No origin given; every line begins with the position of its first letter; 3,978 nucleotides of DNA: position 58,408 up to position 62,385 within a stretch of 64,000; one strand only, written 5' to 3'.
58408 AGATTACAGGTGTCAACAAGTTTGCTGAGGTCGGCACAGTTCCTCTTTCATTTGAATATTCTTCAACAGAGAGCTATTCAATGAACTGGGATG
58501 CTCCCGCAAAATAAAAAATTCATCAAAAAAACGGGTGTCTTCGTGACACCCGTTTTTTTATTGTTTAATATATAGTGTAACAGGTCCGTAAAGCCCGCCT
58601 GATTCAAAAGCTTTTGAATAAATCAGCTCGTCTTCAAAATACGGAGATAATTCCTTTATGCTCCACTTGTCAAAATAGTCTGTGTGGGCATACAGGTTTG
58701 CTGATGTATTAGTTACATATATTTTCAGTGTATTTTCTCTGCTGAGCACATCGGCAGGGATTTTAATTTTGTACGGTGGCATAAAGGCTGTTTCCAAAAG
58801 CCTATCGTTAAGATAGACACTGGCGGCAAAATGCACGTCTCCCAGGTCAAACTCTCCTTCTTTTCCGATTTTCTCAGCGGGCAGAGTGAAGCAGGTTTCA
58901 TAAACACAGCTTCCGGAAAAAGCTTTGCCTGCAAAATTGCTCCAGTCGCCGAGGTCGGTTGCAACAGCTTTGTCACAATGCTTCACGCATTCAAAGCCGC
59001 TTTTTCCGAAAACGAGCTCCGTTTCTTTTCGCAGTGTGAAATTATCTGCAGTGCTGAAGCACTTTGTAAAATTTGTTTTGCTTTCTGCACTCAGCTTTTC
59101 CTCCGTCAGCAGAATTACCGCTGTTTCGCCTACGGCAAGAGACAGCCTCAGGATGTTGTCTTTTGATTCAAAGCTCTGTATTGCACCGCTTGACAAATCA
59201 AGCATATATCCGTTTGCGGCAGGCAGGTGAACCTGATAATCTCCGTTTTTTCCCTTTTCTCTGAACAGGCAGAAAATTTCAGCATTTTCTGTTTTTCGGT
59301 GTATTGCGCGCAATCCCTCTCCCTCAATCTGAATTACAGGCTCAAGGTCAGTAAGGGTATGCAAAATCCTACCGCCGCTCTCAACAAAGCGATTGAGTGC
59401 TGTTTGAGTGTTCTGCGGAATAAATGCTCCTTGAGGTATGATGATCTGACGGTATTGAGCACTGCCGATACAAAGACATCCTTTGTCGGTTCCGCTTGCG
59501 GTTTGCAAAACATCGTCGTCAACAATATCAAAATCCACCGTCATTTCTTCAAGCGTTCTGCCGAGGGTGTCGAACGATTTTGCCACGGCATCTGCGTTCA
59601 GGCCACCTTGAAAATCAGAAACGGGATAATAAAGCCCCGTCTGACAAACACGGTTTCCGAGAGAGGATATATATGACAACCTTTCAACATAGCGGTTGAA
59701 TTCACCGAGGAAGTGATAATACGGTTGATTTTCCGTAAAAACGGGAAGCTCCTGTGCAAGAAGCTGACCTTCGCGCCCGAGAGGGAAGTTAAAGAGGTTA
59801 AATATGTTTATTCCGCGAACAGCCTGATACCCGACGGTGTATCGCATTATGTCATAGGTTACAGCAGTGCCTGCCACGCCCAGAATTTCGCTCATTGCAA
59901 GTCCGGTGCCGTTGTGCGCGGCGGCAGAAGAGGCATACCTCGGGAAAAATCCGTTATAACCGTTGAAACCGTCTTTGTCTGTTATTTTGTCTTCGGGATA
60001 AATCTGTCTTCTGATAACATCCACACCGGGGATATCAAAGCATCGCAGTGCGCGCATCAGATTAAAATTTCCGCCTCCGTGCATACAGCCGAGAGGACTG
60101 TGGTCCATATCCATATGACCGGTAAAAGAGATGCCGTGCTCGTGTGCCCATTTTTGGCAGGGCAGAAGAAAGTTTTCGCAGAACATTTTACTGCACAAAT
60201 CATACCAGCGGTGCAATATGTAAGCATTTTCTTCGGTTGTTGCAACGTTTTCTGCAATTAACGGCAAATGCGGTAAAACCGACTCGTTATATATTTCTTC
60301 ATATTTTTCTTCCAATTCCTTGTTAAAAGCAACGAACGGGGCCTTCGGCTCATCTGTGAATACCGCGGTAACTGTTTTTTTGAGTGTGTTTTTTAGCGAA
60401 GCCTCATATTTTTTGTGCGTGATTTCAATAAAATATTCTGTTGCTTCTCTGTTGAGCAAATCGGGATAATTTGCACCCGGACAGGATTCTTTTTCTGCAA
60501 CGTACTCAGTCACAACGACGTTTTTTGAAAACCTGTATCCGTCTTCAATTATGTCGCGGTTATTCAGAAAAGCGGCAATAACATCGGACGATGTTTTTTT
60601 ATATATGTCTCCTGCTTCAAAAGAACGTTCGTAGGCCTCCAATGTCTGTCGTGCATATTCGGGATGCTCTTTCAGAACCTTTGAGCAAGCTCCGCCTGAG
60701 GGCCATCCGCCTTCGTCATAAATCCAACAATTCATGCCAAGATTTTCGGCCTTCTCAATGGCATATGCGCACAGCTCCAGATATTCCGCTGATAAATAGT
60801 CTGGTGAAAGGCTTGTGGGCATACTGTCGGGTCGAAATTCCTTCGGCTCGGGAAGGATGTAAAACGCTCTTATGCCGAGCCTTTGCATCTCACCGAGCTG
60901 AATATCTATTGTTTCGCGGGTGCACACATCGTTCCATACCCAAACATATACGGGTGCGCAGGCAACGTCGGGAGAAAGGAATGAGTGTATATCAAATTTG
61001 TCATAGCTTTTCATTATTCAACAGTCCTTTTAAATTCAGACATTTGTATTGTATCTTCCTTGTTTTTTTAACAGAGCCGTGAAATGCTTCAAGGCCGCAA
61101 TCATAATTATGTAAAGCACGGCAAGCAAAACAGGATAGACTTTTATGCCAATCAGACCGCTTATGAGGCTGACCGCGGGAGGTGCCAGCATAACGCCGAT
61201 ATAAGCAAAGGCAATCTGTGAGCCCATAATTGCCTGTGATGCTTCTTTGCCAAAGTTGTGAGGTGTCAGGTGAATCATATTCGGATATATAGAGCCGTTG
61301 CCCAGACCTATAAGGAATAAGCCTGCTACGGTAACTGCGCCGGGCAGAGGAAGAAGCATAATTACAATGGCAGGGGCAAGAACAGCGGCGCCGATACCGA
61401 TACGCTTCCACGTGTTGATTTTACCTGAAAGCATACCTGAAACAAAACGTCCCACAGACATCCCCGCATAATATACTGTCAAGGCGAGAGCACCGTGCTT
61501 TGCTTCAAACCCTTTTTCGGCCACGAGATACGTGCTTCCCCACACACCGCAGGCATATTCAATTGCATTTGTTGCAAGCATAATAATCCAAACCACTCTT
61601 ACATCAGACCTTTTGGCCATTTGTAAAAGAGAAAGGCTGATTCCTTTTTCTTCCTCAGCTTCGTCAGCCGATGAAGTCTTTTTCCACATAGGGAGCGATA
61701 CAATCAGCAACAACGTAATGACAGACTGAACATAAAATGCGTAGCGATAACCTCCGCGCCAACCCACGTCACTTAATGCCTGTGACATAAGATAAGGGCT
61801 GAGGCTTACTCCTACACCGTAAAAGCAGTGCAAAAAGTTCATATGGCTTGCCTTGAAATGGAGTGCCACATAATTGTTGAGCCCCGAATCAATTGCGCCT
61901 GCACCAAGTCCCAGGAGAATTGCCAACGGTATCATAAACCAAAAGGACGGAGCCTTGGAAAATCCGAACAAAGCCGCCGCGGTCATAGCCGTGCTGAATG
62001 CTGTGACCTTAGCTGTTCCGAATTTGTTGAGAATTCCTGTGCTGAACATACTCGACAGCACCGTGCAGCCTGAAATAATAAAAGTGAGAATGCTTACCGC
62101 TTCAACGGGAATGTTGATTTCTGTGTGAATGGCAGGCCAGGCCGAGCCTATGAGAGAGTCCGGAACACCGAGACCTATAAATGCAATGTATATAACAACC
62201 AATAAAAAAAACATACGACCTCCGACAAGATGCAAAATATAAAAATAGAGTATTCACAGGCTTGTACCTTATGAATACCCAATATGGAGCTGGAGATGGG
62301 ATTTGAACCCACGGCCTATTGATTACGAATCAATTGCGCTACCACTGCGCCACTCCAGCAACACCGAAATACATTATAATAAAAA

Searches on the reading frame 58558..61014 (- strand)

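Call 110: search_protein_families(library=pfam, proteins=[window:58558-61014:-], max_evalue=0.00001)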
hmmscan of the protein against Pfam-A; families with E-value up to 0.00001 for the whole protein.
window:58558-61014:- (818 aa): 1 family
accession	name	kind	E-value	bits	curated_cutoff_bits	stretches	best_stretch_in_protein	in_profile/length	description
PF17132.9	Glyco_hydro_106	-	1.9e-11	43.6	29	0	185-551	269-623/743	alpha-L-rhamnosidase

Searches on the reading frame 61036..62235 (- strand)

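Call 110: search_protein_families(library=pfam, proteins=[window:61036-62235:-], max_evalue=0.00001)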
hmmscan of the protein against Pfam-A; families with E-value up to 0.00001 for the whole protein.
window:61036-62235:- (399 aa): 1 family
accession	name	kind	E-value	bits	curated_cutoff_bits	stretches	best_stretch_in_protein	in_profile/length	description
PF07690.21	MFS_1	-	7.4e-35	120.9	33.4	1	16-352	2-347/347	Major Facilitator Superfamily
